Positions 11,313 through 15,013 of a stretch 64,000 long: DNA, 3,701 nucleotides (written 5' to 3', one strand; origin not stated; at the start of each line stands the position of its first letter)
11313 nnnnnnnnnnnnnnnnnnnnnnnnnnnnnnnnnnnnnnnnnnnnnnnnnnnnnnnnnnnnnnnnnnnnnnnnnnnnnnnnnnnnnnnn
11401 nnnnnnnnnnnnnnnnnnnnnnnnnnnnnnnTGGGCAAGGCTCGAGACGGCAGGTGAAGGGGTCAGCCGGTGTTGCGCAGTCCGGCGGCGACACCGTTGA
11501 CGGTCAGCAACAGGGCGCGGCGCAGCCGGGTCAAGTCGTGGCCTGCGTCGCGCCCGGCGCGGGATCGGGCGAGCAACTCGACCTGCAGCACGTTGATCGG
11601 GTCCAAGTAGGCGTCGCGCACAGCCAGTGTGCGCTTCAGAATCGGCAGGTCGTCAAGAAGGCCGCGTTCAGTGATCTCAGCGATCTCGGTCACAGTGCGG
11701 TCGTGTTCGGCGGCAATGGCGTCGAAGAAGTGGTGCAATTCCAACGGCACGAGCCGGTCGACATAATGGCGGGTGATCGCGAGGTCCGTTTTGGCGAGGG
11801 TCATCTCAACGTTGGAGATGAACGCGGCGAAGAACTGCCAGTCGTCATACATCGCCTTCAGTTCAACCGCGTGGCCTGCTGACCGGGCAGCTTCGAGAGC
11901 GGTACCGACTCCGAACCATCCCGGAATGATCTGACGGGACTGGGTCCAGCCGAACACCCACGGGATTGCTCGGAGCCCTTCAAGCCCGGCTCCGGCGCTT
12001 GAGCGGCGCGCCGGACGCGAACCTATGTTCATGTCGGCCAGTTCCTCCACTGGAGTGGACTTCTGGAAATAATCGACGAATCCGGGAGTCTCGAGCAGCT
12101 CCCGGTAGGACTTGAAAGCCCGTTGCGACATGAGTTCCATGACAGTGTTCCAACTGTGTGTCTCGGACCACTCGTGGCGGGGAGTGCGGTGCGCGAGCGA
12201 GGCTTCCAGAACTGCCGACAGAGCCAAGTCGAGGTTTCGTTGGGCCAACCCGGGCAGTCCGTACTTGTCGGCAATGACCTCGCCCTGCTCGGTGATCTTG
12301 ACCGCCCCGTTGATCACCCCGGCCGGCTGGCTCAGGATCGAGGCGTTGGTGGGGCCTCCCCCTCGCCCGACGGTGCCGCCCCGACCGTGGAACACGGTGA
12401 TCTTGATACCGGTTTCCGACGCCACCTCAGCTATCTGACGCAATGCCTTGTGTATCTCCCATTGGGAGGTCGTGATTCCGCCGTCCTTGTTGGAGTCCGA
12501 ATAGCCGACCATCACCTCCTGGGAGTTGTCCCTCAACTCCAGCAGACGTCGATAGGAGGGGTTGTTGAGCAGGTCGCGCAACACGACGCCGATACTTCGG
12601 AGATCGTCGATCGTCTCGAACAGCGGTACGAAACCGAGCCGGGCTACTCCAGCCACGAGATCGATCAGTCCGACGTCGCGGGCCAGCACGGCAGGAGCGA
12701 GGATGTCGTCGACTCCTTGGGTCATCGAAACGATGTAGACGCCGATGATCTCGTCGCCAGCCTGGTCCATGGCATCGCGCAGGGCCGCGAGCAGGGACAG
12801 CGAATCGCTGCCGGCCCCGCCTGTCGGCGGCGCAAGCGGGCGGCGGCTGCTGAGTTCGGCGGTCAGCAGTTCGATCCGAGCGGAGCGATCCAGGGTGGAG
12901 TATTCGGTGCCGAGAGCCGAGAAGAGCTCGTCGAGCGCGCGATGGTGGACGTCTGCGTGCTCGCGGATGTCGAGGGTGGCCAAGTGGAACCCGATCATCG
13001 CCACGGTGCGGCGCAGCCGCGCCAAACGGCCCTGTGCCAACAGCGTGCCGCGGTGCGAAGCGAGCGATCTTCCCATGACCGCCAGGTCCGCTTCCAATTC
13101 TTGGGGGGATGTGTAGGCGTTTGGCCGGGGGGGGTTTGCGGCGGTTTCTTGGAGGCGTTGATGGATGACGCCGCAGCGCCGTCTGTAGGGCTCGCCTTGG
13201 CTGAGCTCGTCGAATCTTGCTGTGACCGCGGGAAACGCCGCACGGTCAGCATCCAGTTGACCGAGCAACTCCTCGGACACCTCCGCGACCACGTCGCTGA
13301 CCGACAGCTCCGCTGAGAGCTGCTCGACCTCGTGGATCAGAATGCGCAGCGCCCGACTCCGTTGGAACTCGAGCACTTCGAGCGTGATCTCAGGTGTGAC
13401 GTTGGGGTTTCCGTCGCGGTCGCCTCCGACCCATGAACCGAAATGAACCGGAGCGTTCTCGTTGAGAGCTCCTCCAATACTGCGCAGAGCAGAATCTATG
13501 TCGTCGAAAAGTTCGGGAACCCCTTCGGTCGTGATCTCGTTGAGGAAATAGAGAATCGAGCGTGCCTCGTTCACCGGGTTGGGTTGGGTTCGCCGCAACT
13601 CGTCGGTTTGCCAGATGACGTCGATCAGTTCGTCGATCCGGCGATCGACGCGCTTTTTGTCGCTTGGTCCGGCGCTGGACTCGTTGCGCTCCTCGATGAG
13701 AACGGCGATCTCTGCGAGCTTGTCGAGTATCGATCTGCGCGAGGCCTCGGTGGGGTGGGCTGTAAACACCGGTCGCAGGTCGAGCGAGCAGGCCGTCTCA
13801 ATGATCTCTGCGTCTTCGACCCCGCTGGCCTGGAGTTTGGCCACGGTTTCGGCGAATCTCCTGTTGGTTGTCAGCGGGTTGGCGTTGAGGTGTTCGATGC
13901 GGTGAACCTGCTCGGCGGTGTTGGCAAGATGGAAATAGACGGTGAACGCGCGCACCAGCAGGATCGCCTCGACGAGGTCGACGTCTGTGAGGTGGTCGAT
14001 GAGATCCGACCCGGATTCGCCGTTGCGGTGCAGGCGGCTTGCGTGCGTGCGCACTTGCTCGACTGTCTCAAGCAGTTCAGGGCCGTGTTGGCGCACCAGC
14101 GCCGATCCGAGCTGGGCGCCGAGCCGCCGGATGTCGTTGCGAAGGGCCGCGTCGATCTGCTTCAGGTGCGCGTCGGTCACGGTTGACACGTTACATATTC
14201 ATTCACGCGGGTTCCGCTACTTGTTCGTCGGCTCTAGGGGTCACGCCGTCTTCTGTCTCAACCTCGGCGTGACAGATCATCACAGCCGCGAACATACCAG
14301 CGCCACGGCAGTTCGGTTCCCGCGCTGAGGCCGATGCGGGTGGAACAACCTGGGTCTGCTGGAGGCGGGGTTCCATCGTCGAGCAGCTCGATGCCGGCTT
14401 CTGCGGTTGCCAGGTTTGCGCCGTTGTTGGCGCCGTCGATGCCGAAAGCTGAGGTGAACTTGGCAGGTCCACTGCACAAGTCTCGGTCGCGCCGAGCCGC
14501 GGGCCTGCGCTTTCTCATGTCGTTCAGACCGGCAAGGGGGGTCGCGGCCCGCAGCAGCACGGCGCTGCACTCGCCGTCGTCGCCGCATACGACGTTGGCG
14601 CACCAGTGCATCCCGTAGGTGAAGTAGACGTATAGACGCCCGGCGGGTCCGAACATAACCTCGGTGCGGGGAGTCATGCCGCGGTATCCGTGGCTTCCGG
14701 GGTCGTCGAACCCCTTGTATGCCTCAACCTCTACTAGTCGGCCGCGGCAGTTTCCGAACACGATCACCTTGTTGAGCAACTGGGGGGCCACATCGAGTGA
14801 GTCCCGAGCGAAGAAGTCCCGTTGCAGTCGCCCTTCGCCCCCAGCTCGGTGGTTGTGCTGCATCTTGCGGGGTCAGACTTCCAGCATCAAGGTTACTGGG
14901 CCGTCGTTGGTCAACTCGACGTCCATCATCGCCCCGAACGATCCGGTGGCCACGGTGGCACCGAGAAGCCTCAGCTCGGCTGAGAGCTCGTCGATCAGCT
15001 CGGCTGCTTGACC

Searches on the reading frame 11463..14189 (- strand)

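Call 78: search_protein_families(library=pfam, proteins=[window:11463-14189:-], max_evalue=0.0001)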
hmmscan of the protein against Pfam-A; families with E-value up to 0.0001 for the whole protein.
window:11463-14189:- (908 aa): 1 family
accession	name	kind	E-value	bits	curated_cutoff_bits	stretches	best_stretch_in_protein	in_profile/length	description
PF00311.23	PEPcase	-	0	1013.4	22.4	1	16-908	1-919/919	Phosphoenolpyruvate carboxylase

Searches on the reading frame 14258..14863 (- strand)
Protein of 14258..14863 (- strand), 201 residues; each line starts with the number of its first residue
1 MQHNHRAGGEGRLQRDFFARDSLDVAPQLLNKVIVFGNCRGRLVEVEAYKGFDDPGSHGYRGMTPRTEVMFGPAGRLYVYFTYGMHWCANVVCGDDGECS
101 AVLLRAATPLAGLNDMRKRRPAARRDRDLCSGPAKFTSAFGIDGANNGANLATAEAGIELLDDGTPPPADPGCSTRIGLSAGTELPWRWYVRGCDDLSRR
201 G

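Call 78: search_protein_families(library=pfam, proteins=[window:14258-14863:-], max_evalue=0.0001)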
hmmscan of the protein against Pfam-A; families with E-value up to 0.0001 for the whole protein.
window:14258-14863:- (201 aa): 1 family
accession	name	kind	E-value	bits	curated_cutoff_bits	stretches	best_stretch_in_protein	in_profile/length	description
PF02245.21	Pur_DNA_glyco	-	6.1e-62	208.6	27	1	16-193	1-179/181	Methylpurine-DNA glycosylase (MPG)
